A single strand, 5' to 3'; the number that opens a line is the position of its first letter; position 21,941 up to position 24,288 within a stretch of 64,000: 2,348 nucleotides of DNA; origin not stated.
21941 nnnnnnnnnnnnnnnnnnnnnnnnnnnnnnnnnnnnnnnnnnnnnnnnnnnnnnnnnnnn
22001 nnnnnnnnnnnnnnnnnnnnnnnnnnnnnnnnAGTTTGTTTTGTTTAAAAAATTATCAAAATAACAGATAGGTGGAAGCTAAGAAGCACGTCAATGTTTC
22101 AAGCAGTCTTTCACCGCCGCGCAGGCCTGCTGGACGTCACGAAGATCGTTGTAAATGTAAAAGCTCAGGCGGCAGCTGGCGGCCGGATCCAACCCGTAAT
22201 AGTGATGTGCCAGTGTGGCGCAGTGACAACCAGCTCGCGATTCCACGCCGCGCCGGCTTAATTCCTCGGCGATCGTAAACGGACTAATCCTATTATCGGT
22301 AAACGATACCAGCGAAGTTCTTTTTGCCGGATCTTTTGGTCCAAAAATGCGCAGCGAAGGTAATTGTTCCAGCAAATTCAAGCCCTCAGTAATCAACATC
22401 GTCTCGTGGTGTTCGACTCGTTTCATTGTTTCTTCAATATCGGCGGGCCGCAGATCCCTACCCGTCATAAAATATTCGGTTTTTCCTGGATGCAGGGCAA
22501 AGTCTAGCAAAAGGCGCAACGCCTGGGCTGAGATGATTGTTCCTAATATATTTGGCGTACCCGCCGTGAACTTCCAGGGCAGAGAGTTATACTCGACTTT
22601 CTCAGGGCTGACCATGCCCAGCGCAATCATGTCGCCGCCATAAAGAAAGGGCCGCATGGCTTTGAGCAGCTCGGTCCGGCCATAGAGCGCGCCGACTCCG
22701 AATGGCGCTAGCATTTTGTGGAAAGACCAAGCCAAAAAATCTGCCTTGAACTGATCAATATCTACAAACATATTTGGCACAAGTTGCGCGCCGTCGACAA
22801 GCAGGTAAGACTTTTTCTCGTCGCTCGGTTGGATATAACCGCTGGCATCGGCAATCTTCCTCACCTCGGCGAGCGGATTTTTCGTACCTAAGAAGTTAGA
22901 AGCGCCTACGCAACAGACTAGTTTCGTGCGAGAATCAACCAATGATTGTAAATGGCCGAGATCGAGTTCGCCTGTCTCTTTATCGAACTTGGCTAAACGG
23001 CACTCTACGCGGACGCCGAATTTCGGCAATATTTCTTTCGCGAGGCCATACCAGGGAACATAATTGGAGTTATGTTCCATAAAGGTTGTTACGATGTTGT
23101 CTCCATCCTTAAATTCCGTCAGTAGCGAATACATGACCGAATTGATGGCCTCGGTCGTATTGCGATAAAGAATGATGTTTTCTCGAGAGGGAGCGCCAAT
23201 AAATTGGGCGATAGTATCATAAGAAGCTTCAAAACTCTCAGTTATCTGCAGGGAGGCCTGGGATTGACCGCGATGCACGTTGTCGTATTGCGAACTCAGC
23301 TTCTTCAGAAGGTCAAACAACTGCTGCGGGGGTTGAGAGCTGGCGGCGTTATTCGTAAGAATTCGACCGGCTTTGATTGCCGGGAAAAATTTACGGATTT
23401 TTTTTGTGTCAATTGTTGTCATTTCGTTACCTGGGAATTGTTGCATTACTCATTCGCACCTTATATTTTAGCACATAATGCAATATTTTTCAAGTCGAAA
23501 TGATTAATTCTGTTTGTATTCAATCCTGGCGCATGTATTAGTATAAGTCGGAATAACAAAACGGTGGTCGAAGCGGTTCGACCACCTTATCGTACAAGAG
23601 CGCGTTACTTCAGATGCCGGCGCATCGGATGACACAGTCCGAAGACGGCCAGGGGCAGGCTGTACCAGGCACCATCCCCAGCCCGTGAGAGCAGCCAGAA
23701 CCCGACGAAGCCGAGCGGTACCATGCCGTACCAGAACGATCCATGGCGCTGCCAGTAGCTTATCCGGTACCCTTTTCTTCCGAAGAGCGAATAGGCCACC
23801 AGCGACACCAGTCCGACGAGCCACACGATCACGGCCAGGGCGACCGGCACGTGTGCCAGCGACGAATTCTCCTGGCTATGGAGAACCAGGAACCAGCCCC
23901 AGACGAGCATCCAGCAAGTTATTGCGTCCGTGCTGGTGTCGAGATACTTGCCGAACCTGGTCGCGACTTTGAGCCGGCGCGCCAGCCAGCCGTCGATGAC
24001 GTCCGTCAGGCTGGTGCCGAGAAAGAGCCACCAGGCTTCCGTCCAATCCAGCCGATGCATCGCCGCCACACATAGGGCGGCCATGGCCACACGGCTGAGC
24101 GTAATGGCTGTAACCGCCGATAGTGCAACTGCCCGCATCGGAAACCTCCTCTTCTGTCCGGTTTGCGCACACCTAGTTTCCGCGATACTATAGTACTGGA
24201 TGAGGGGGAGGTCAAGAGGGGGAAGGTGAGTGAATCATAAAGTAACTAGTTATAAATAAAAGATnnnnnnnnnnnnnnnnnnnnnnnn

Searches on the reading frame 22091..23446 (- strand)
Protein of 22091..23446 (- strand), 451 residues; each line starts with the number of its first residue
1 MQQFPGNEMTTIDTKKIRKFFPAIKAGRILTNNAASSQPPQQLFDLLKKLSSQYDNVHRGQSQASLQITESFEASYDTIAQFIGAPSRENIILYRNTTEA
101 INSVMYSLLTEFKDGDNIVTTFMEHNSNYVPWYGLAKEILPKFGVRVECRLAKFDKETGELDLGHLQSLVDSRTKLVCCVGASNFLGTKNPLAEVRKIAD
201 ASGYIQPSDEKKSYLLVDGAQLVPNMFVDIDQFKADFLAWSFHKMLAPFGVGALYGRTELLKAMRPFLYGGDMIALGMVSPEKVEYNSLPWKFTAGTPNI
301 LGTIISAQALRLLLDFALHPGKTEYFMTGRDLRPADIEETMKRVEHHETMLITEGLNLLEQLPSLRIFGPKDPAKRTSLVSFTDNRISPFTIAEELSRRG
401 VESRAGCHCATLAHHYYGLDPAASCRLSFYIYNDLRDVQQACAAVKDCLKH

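Call 40: find_related_loci(query=window:22091-23446:-, collection=genome_contigs, flank=10000)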
Query window:22091-23446:- (451 aa) in genome_contigs; peptide patterns used: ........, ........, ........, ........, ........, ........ (x = any residue, [..] = any of these).
306 stretches matched a pattern; 48 encode a relative of the query (tblastn E <= 1e-3); 48 distinct loci.
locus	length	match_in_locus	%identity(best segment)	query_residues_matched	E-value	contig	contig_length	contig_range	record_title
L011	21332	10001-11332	79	7-450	0e+0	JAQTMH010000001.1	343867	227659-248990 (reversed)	MAG: Patescibacteria group bacterium isolate STA_36 NODE_50_length_343867_cov_5.287700_Sandtown_A, whole genome shotgun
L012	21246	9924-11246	75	10-450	0e+0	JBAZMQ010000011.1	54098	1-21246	MAG: Patescibacteria group bacterium isolate SO_2017_LW4_47 scaffold_1549_c1_LW137-91_2017, whole genome shotgun sequenc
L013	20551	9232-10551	75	12-451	0e+0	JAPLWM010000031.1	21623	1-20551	MAG: Candidatus Komeilibacteria bacterium isolate LacPavin_0419_WC90_MAG_43_13 LacPavin_0419_WC90_scaffold_712517, whole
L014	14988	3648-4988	73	4-450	0e+0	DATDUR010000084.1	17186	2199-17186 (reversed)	MAG TPA_asm: Patescibacteria group bacterium isolate SMAG_U8063 k141_444715, whole genome shotgun sequence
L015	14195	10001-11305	75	12-446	0e+0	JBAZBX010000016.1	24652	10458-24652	MAG: Patescibacteria group bacterium isolate SO_2017_GW1_122 NODE_8206_length_24652_cov_2.777411_OW334_2017, whole genom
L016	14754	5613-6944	73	3-446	0e+0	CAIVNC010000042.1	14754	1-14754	MAG: Candidatus Buchananbacteria bacterium isolate AlinenLipids_bin-4630 genome assembly, contig: bin-4630:42/57, whole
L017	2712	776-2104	73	7-449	0e+0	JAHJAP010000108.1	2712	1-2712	MAG: Patescibacteria group bacterium isolate Modern_marine.mb.217 Modern_marine.mb.217_k141_2331032, whole genome shotgu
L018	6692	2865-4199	73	7-451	0e+0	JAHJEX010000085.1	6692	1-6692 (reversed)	MAG: Patescibacteria group bacterium isolate Modern_marine_glass_biofilm.mb.144 Modern_marine_gla.mb.144_k141_1120331, w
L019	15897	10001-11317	74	13-451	0e+0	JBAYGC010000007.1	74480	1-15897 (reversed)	MAG: Patescibacteria group bacterium isolate SO_2016_GW1_116 scaffold00779_OW334_2016, whole genome shotgun sequence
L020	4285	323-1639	73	12-450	0e+0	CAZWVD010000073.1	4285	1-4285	MAG TPA_asm: uncultured Gammaproteobacteria bacterium isolate SRP170004_co1_469 genome assembly, contig: NODE_34320_leng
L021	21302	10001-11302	75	12-445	0e+0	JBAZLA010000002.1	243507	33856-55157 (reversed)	MAG: Patescibacteria group bacterium isolate SO_2017_LW4_157 scaffold_142_c1_LW137-91_2017, whole genome shotgun sequenc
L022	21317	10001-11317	72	12-450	0e+0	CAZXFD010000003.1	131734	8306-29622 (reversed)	MAG TPA_asm: uncultured Gammaproteobacteria bacterium isolate SRP220891_co4_301 genome assembly, contig: NODE_127_length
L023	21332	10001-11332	72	7-450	0e+0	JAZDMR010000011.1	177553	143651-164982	MAG: bacterium isolate MEGAHIT-group-0.67 k141_13974521, whole genome shotgun sequence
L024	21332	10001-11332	74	7-446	0e+0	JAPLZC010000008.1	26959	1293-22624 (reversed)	MAG: Candidatus Staskawiczbacteria bacterium isolate LacPavin_0818_WC45_MAG_38_24 LacPavin_0818_WC45_scaffold_249699, wh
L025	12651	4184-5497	74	12-449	0e+0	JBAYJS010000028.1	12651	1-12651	MAG: Candidatus Buchananbacteria bacterium isolate SO_2016_GW1_61 scaffold08756_OW334_2016, whole genome shotgun sequenc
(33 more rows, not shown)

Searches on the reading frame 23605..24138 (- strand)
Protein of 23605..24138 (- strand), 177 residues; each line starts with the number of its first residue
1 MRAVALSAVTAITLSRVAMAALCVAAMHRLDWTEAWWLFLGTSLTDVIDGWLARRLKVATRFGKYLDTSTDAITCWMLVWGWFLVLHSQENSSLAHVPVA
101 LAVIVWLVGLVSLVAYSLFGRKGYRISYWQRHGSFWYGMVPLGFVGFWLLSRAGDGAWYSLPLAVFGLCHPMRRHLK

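Call 66: search_protein_families(library=pfam, proteins=[window:23605-24138:-], max_evalue=0.001)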
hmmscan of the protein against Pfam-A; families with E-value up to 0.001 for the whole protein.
window:23605-24138:- (177 aa): 1 family
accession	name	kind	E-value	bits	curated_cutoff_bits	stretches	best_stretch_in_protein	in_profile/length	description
PF01066.26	CDP-OH_P_transf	-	6.5e-14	53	22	1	11-130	6-119/152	CDP-alcohol phosphatidyltransferase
